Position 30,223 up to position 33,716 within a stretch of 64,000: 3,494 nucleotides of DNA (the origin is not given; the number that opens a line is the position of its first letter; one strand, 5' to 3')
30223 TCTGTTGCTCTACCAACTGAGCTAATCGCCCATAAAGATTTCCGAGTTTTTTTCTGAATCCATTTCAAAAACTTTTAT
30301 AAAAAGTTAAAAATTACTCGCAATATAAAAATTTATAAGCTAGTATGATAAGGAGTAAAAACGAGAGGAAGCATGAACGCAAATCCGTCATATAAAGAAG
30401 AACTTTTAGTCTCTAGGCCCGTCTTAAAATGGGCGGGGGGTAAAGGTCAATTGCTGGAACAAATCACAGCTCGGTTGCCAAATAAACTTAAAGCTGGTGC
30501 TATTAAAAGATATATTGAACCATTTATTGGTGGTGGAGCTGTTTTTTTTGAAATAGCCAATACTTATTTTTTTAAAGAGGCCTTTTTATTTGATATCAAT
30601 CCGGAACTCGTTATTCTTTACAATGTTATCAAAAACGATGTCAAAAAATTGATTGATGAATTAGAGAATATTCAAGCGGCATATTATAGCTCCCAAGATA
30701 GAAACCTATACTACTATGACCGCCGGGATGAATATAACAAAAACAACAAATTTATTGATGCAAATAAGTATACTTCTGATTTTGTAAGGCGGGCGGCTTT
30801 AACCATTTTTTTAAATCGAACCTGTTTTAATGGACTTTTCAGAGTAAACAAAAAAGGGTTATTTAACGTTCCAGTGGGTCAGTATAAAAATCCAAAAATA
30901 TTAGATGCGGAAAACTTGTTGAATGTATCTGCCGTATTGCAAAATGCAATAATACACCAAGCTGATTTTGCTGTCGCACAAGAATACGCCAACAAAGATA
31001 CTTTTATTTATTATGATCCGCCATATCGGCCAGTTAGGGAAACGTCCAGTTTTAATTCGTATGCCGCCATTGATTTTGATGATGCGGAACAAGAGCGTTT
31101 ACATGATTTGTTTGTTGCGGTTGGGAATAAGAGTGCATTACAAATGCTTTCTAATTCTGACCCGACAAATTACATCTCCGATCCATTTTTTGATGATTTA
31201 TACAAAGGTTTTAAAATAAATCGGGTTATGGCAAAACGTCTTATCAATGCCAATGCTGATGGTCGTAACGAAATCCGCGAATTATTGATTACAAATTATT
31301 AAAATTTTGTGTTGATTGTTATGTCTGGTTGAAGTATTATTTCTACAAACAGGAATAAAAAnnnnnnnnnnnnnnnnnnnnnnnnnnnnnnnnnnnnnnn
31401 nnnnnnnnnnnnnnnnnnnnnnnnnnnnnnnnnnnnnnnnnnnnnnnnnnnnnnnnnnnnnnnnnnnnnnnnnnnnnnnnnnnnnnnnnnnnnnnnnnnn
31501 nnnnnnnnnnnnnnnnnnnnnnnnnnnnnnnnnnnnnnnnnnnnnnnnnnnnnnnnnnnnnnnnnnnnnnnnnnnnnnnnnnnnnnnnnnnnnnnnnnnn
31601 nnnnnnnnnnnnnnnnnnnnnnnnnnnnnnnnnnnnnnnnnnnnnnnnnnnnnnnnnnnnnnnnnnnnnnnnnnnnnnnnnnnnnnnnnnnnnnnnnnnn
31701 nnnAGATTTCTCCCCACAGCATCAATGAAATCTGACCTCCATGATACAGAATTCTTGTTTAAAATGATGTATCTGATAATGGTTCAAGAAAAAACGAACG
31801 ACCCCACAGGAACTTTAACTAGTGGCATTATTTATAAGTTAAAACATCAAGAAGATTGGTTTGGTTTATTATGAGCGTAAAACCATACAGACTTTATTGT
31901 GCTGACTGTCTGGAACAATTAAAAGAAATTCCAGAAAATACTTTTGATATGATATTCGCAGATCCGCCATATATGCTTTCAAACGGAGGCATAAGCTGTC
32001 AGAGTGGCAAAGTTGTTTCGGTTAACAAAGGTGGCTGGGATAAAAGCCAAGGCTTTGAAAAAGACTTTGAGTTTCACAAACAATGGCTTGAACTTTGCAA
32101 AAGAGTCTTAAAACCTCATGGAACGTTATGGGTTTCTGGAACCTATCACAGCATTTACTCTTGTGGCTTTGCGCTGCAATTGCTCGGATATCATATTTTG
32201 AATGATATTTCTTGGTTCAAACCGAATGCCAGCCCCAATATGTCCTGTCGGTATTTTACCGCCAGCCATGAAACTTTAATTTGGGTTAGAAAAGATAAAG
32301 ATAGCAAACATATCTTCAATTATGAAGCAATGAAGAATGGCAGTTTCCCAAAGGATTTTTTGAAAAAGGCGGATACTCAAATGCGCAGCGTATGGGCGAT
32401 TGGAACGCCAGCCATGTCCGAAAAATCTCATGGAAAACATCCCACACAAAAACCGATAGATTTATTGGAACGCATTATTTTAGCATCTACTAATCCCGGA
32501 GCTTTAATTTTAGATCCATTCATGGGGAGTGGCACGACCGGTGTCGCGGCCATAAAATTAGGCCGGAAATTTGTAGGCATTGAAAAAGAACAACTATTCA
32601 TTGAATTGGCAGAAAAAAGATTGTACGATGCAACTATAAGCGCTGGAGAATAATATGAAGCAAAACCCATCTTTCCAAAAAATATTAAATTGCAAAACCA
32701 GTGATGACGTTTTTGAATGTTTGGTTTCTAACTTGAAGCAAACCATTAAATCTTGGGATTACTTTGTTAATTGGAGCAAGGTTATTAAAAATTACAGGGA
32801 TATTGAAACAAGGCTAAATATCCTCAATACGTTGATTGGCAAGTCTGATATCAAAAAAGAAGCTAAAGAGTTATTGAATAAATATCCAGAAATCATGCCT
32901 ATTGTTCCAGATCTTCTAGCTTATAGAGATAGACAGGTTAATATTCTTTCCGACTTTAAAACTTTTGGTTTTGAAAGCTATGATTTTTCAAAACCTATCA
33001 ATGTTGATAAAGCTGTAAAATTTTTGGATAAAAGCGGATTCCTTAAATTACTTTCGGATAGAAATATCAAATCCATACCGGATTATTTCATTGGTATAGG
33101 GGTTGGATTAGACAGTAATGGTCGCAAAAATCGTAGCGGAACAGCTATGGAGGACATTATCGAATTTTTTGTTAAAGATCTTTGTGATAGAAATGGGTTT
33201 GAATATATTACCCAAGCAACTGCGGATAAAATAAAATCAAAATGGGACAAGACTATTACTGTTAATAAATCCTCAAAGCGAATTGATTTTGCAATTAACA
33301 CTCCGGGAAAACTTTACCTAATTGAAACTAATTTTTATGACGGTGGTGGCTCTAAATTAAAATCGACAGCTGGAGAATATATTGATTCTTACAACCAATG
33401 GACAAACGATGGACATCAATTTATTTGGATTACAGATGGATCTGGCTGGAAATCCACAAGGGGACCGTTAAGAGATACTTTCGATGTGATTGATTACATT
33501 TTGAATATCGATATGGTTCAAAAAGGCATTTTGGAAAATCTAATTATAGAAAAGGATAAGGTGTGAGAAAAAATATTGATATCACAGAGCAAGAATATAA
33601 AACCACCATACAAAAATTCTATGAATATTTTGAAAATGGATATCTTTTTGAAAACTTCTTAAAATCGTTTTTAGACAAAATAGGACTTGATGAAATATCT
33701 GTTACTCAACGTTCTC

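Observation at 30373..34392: DpnII-like M1-orfX-M2-R operon translationally coupled to a frameshifted Mrr-like gene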

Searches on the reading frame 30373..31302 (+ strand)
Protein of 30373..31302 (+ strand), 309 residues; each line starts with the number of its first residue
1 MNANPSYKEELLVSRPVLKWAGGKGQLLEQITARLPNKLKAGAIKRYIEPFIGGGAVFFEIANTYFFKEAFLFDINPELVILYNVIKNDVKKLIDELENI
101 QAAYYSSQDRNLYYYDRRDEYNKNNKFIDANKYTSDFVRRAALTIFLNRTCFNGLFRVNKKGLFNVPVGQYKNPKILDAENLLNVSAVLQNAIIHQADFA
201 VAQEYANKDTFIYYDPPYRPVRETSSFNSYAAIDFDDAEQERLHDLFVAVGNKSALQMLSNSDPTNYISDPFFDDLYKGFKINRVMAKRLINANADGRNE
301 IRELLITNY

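Call 3: search_protein_families(library=pfam, proteins=[window:30373-31302:+], max_evalue=0.1)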
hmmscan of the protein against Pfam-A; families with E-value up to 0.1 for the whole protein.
window:30373-31302:+ (309 aa): 1 family
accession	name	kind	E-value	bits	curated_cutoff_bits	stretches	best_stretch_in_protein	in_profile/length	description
PF02086.21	MethyltransfD12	-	6.8e-58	196.8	22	1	20-289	1-251/253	D12 class N6 adenine-specific DNA methyltransferase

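Call 14: search_protein_families(library=ncbifam, proteins=[window:30373-31302:+], max_evalue=0.01)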
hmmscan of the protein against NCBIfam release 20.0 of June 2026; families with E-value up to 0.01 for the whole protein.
window:30373-31302:+ (309 aa): 2 families
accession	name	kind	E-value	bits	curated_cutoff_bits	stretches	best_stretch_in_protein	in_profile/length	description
TIGR00571.1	dam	subfamily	8.6e-81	271.5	114.85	1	15-308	2-267/267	Dam family site-specific DNA-(adenine-N6)-methyltransferase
NF008152.0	PRK10904.1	equivalog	1.7e-44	152.2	441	1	15-306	5-266/271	adenine-specific DNA-methyltransferase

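Call 42: search_protein_families(library=padloc, proteins=[window:30373-31302:+], max_evalue=0.01)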
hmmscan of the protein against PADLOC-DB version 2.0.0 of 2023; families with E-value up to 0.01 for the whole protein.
window:30373-31302:+ (309 aa): 21 families
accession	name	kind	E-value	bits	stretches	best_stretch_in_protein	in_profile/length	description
PDLC03735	oMTase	-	3.9e-92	306.7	1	13-309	6-282/284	orphan methyltransferase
PDLC03294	MTase_II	-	1.8e-90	301.2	1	14-309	4-271/272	Type II methyltransferase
PDLC03729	oMTase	-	7.5e-59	197.5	1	14-305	4-265/275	orphan methyltransferase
PDLC03261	MTase_II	-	4.9e-58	194.9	1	13-299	23-278/643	Type II methyltransferase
PDLC03266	MTase_II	-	1.7e-48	163.5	1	13-304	13-278/285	Type II methyltransferase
PDLC03247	MTase_II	-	6.8e-27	92.4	1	17-309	5-265/282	Type II methyltransferase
PDLC03383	MTase_II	-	1.9e-24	84.6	1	17-309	21-313/318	Type II methyltransferase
PDLC03264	MTase_II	-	3e-24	83.8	1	14-308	11-282/306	Type II methyltransferase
PDLC03344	MTase_II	-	9.6e-21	72.2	1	15-185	4-154/154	Type II methyltransferase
PDLC03349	MTase_II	-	2.4e-17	61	2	18-97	9-82/374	Type II methyltransferase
PDLC03717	oMTase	-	2.8e-17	61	1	17-221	5-187/285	orphan methyltransferase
PDLC03302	MTase_II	-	5e-15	53.3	1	17-308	362-625/626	Type II methyltransferase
PDLC03244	MTase_II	-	8.5e-15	52.6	1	16-245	29-235/295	Type II methyltransferase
PDLC04018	PD-Lambda-5_B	-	1.4e-12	45.6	1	18-219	8-199/291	-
PDLC03253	MTase_II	-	3.9e-10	37.9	1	14-246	3-201/253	Type II methyltransferase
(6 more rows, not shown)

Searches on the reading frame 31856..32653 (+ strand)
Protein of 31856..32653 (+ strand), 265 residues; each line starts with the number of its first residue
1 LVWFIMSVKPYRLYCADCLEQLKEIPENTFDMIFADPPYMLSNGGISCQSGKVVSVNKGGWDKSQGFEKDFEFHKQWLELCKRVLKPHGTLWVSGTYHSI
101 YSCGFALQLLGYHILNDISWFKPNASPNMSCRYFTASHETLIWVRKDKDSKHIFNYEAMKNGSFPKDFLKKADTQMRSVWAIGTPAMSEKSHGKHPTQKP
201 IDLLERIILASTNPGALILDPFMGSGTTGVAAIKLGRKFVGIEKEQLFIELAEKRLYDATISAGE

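Call 3: search_protein_families(library=pfam, proteins=[window:31856-32653:+], max_evalue=0.1)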
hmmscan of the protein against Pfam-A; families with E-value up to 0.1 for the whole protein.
window:31856-32653:+ (265 aa): 8 families
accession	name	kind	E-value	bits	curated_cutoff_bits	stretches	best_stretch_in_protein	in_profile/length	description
PF01555.25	N6_N4_Mtase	-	8.5e-61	206.2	26.7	1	31-254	2-221/221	DNA methylase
PF03602.21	Cons_hypoth95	-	0.00014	22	24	1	14-42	96-126/182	Conserved hypothetical protein 95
PF01170.24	UPF0020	-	0.0027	17.9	22.3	0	209-244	23-59/197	RMKL-like, methyltransferase domain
PF10237.15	N6-adenineMlase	-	0.015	15.5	23.2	0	11-42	70-100/166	Probable N6-adenine methyltransferase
PF13847.12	Methyltransf_31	-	0.051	13.7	27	0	19-94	64-110/145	Methyltransferase domain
PF13649.12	Methyltransf_25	-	0.066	14.3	27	0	218-257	1-42/97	Methyltransferase domain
PF23546.1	Zn_ribbon_TOP3B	-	0.082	13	27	0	6-22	19-35/40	DNA topoisomerase 3-beta zinc ribbon domain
PF08241.18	Methyltransf_11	-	0.088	13.9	21.2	0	74-92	76-94/95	Methyltransferase domain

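Call 14: search_protein_families(library=ncbifam, proteins=[window:31871-32653:+], max_evalue=0.01)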
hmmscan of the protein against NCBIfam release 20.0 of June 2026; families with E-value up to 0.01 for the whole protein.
window:31871-32653:+ (260 aa): 6 families
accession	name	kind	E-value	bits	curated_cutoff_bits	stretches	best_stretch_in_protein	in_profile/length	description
NF050803.1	DnaMtaseCcrMCaul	equivalog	1.4e-75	254.4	830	1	8-253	6-249/350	adenine-specific DNA-methyltransferase CcrM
NF008572.0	PRK11524.1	equivalog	6.8e-35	120.6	292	1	8-254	17-259/294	adenine-specific DNA-methyltransferase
NF010253.0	PRK13699.1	subfamily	3.4e-19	69.4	244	2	188-251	142-205/226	DNA methyltransferase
NF008748.0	PRK11783.1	equivalog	0.00087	17.6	466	0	4-34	592-621/704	bifunctional 23S rRNA (guanine(2069)-N(7))-methyltransferase RlmK/23S rRNA (guanine(2445)-N(2))-methyltransferase RlmL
NF043040.1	corrin_prot_MT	hypoth_equivalog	0.0024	17.3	180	0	200-255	32-87/216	corrinoid protein-associated methyltransferase CpaM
TIGR01177.1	TIGR01177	hypoth_equivalog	0.0035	16.7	316.55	0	204-238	177-211/330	TIGR01177 family methyltransferase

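Call 42: search_protein_families(library=padloc, proteins=[window:31871-32653:+], max_evalue=0.01)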
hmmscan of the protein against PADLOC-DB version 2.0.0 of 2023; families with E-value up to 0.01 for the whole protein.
window:31871-32653:+ (260 aa): 77 families (the best 25 are shown)
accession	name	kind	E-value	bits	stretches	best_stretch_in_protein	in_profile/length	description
PDLC03371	MTase_II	-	1.4e-97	324.3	1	7-253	12-254/260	Type II methyltransferase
PDLC03216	MTase_II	-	9.2e-81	269.6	1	8-254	14-258/364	Type II methyltransferase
PDLC03738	oMTase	-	2.1e-75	251.8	1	11-253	26-267/376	orphan methyltransferase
PDLC03302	MTase_II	-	6.4e-59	198.3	1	7-254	6-263/626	Type II methyltransferase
PDLC03299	MTase_II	-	2.5e-45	153.2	1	6-252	15-258/296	Type II methyltransferase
PDLC03387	MTase_II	-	1.6e-37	127.3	2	99-253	132-277/289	Type II methyltransferase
PDLC03320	MTase_II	-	5.7e-33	112.3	1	7-253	34-276/289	Type II methyltransferase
PDLC03339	MTase_II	-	1.1e-30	104.7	2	138-253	159-273/399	Type II methyltransferase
PDLC03265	MTase_II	-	2.4e-29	100.8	2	184-253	261-330/333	Type II methyltransferase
PDLC03279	MTase_II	-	4.6e-29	99.2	1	7-251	358-584/587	Type II methyltransferase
PDLC03300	MTase_II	-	5.8e-28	95.8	1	10-253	16-278/302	Type II methyltransferase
PDLC03238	MTase_II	-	1.5e-25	88.1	1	7-242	125-356/428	Type II methyltransferase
PDLC03353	MTase_II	-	2.3e-25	87.6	1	7-251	11-250/260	Type II methyltransferase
PDLC03230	MTase_II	-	1.1e-24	85.4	1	7-249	37-280/360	Type II methyltransferase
PDLC03252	MTase_II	-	4.5e-24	83.4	2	99-251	211-353/365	Type II methyltransferase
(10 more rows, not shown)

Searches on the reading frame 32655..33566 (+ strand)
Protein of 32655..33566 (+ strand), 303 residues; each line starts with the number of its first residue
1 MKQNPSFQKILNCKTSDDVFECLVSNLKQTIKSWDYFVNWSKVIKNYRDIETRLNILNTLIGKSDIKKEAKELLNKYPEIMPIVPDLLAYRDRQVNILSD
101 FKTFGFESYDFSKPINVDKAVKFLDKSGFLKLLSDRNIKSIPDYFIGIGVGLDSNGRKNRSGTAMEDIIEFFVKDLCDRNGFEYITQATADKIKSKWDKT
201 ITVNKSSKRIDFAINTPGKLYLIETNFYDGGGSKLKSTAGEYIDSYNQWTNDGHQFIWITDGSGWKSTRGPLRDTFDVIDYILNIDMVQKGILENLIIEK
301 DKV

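Call 3: search_protein_families(library=pfam, proteins=[window:32655-33566:+], max_evalue=0.1)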
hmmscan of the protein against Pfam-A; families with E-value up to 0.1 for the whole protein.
window:32655-33566:+ (303 aa): 3 families
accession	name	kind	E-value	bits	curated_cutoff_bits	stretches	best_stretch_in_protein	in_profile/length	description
PF04556.18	DpnII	-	2.7e-94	316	23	1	20-294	2-277/278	DpnII restriction endonuclease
PF24447.1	RE_BanI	-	0.037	13.4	28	1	184-265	216-302/338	Type II restriction enzyme BanI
PF08378.17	NERD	-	0.061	14.3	22.1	0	204-252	33-72/111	Nuclease-related domain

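Call 14: search_protein_families(library=ncbifam, proteins=[window:32655-33566:+], max_evalue=0.01)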
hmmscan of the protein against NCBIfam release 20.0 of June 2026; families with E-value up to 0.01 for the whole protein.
window:32655-33566:+ (303 aa): 0 families

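Call 42: search_protein_families(library=padloc, proteins=[window:32655-33566:+], max_evalue=0.01)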
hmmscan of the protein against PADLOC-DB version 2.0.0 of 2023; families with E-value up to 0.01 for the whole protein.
window:32655-33566:+ (303 aa): 2 families
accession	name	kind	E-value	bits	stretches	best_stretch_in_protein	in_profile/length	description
PDLC03548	REase_II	-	9e-94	312.1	1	16-297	3-288/290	Type II restriction enzyme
PDLC03569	REase_II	-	1.4e-46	157.2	1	104-297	5-204/205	Type II restriction enzyme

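Call 85: search_dna_similar(query=window:32655-33566:+, collection=plasmids, mode=protein, max_rows=15)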
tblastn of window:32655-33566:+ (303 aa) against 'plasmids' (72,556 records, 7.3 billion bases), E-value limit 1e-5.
Records with a match: 20; places in all: 23; records where one place covers at least 80% of the query: 19.
Best place of each record, by identity: <60% 20.
By first word of the organism name: Staphylococcus 5; Streptococcus 3; Psychrobacter 2; Lactococcus 2; Lactiplantibacillus 2; Levilactobacillus 1; Fusobacterium 1; Mycoplasmopsis 1; Clostridium 1; Haloarcula 1; and 1 more.
By predicted mobility (MOB-suite, as given by PLSDB): non-mobilizable 13; mobilizable 4; conjugative 3.
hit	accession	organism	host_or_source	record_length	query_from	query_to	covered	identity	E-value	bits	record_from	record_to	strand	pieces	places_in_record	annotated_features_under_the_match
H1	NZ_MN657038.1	Psychrobacter sp.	-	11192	20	302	93%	44.3%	2e-72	249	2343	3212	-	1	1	type II restriction endonuclease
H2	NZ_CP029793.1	Psychrobacter sp. YP14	pure culture,shrimp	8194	20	297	92%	44.4%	1e-70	243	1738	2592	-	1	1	type II restriction endonuclease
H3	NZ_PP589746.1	Lactococcus sp.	Bacterial culture,Dairy environment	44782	16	296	93%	41.1%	3e-62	220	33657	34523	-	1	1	type II restriction endonuclease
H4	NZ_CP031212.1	Levilactobacillus brevis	-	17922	15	300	94%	40.2%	1e-52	192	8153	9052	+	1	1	type II restriction endonuclease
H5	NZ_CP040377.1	Lactiplantibacillus plantarum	cell culture,Angelica gigas Nakai root ...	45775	15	300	94%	40.2%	1e-52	192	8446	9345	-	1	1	type II restriction endonuclease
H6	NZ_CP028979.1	Lactiplantibacillus plantarum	liquid feed,pig feed from feed plant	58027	15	300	94%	40.2%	1e-52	192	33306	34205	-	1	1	type II restriction endonuclease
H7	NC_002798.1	Lactococcus lactis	-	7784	16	296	93%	40.4%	7e-61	216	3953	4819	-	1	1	type II restriction endonuclease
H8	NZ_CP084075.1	Fusobacterium vincentii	-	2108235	20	298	92%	36.8%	1e-50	186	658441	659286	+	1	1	none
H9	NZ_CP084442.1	Staphylococcus lugdunensis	Homo sapiens,pure culture,abdominal ...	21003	20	300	93%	35.2%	2e-46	174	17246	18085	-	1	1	type II restriction endonuclease | site-specific DNA-methyltransferase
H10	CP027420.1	Staphylococcus cohnii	Homo sapiens,peripheral blood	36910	20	300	93%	35.2%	3e-46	173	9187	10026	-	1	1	restriction endonuclease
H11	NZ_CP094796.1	Staphylococcus aureus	Camel,Skin swab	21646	20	300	93%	34.8%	9e-46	172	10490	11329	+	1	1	type II restriction endonuclease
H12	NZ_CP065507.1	Streptococcus thermophilus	whole organism,Dairy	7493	9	293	94%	33.2%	5e-35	141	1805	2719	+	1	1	type II restriction endonuclease | DNA adenine methylase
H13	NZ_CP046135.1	Streptococcus thermophilus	metagenomic assembly,cheese starter ...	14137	9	293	94%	32.9%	6e-34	138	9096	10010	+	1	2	type II restriction endonuclease | DNA adenine methylase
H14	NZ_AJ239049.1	Streptococcus thermophilus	-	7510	9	293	94%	32.6%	7e-33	135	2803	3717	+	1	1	type II restriction endonuclease | DNA adenine methylase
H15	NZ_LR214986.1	Mycoplasmopsis cynos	Dog,lung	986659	14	299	94%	31.1%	7e-26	114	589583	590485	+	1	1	DpnII family type II restriction endonuclease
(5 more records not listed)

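Call 87: get_annotated_region(hit=H7, flank=3500)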
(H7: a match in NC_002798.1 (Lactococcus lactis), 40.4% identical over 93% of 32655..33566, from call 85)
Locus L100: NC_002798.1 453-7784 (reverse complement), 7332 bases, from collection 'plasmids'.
description: Lactococcus lactis plasmid pSRQ700, complete sequence
organism: Lactococcus lactis (NCBI taxid 1358)
taxonomy: Bacteria; Bacillota; Bacilli; Lactobacillales; Streptococcaceae; Lactococcus; Lactococcus lactis
host: -; source: -; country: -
typing (MOB-suite, as given by PLSDB): non-mobilizable; replicon Inc11
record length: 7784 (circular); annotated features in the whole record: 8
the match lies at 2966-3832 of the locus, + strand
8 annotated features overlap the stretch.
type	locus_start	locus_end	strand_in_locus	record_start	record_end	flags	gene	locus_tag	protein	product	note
CDS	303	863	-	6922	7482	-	-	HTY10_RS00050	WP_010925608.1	recombinase family protein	GO:0006310 - DNA recombination [Evidence IEA]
CDS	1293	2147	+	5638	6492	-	-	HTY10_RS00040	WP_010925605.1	DNA adenine methylase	-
CDS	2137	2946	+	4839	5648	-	-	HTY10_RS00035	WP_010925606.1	site-specific DNA-methyltransferase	-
CDS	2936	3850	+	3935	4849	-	-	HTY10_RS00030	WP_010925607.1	type II restriction endonuclease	-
CDS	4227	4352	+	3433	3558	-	-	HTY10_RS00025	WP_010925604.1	recombinase family protein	GO:0006310 - DNA recombination [Evidence IEA]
CDS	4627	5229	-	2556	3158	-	-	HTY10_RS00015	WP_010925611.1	replication protein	-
CDS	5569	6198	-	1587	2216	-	-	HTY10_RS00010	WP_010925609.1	DUF536 domain-containing protein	-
CDS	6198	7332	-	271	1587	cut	-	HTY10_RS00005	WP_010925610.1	RepB family plasmid replication initiator protein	GO:0006270 - DNA replication initiation [Evidence IEA]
